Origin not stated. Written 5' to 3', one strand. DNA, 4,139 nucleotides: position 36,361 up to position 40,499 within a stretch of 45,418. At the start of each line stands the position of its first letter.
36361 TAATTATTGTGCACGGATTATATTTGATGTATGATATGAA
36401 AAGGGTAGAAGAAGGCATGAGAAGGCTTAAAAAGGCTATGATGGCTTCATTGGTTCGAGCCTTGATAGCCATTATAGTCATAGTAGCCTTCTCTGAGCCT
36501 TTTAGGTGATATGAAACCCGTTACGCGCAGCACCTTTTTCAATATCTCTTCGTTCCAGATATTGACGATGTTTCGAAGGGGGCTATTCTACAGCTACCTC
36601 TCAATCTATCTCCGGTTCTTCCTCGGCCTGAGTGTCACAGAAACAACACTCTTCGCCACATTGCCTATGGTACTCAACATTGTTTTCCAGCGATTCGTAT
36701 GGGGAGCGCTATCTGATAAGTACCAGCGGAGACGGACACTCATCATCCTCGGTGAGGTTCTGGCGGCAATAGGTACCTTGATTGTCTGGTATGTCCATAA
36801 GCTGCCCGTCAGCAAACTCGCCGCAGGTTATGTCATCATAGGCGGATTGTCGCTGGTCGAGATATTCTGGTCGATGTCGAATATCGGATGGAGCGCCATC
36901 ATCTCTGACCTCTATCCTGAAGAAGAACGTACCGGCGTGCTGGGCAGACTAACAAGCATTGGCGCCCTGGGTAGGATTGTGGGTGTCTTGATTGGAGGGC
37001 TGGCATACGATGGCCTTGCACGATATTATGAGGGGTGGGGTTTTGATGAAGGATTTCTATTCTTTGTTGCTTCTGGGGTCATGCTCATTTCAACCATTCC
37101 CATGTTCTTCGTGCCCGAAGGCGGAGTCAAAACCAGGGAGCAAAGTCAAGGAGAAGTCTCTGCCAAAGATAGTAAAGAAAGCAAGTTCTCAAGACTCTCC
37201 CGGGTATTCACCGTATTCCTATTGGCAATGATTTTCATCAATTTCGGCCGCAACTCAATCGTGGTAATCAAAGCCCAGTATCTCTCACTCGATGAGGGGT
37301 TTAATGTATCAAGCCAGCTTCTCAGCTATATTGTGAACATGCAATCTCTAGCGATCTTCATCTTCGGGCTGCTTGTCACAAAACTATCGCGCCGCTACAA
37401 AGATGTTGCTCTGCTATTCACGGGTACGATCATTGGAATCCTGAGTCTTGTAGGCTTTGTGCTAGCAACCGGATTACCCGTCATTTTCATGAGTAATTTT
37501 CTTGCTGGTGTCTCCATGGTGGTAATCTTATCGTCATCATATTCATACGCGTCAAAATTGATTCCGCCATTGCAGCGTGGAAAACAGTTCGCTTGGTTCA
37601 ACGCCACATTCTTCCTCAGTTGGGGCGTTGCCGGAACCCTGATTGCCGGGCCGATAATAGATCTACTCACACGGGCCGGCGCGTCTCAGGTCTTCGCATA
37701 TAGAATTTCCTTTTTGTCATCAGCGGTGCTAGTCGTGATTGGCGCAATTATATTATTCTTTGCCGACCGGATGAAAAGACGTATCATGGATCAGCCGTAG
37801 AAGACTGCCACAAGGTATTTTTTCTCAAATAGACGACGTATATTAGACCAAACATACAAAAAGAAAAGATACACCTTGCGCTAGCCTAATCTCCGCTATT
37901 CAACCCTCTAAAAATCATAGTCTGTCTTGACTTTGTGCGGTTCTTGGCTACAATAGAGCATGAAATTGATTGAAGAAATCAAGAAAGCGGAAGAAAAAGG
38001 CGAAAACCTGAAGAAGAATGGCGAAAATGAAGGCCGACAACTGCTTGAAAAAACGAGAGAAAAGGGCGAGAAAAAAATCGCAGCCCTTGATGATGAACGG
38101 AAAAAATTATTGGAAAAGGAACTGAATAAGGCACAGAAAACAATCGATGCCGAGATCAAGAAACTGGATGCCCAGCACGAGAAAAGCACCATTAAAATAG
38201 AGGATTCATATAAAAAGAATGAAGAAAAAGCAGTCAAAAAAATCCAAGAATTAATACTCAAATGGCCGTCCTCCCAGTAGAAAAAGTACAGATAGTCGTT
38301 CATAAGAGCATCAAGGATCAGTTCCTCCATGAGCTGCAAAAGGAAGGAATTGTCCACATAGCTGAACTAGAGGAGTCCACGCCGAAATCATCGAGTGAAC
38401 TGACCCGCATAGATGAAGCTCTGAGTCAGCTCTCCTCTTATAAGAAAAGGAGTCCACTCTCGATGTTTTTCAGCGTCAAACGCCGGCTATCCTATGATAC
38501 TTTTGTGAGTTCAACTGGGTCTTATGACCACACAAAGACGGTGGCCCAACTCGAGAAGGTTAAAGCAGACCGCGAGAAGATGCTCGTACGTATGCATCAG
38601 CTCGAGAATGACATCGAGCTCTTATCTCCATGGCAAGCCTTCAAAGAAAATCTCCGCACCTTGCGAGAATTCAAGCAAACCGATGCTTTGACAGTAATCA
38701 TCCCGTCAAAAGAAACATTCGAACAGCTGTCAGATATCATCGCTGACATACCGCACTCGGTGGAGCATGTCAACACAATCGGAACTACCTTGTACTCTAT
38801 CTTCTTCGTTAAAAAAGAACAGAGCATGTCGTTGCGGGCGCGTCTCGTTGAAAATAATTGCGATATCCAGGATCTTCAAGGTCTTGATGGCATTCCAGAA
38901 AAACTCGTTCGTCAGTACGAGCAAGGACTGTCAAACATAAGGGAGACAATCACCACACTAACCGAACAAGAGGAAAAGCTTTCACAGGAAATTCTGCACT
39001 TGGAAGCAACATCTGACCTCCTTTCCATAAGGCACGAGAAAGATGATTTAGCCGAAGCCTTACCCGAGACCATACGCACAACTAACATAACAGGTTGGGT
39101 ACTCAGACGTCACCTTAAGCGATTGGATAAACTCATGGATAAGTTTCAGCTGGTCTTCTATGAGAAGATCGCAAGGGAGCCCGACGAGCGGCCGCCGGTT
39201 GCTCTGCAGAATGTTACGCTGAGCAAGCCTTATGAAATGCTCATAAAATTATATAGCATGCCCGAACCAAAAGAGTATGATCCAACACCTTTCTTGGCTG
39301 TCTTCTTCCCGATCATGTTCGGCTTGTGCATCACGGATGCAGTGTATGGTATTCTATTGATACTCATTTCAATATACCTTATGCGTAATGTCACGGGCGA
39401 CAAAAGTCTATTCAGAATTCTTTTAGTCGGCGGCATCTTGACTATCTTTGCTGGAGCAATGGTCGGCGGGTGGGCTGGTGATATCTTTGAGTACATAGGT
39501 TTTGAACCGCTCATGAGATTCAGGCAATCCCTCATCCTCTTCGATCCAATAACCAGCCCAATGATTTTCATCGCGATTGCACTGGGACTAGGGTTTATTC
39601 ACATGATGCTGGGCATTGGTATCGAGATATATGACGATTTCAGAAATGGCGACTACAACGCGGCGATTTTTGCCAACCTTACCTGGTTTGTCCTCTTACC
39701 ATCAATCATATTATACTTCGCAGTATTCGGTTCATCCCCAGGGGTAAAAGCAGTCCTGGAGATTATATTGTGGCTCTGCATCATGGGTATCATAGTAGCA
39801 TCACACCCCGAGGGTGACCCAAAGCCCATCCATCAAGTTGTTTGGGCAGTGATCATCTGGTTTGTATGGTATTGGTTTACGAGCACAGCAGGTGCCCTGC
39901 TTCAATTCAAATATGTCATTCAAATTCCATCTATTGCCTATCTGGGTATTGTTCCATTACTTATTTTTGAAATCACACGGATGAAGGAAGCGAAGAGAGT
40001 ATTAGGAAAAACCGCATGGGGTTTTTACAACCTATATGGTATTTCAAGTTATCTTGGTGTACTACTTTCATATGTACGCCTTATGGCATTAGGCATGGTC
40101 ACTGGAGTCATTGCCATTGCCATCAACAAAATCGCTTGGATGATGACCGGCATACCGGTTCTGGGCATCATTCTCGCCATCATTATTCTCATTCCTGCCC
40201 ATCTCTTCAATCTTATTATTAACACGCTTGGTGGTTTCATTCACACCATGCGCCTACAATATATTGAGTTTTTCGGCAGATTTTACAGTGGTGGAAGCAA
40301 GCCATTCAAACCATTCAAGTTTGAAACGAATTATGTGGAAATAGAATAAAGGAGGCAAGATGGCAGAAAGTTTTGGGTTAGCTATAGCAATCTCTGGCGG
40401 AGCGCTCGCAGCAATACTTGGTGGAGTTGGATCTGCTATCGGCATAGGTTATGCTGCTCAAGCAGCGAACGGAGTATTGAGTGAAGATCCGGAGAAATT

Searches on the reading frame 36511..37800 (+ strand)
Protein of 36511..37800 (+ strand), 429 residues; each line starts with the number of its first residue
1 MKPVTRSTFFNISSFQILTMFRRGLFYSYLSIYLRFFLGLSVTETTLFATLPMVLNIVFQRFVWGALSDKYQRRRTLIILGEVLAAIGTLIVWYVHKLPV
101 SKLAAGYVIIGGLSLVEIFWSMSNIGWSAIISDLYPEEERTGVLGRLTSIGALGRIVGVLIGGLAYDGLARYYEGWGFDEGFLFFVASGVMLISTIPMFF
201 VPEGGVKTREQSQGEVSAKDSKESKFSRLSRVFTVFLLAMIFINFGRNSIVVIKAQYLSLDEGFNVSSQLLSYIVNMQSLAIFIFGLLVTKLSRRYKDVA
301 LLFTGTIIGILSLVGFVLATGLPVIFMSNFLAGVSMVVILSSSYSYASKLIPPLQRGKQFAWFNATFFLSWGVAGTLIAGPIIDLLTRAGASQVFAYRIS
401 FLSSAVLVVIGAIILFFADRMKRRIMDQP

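Call 73: search_protein_families(library=pfam, proteins=[window:36511-37800:+])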
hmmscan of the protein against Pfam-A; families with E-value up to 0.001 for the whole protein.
window:36511-37800:+ (429 aa): 2 families
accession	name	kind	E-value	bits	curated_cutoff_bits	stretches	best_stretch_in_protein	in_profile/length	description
PF07690.21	MFS_1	-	9.8e-43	146.8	33.4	2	16-374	5-346/347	Major Facilitator Superfamily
PF12832.13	MFS_1_like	-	2e-19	70.3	25.2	1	24-386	16-365/373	MFS_1 like family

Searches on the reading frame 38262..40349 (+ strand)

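Call 73: search_protein_families(library=pfam, proteins=[window:38262-40349:+])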
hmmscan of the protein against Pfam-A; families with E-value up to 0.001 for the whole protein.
window:38262-40349:+ (695 aa): 1 family
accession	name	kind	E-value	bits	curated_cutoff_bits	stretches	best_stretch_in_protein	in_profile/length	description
PF01496.24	V_ATPase_I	-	1.3e-13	50.3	30.7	2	208-376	237-416/815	V-type ATPase 116kDa subunit family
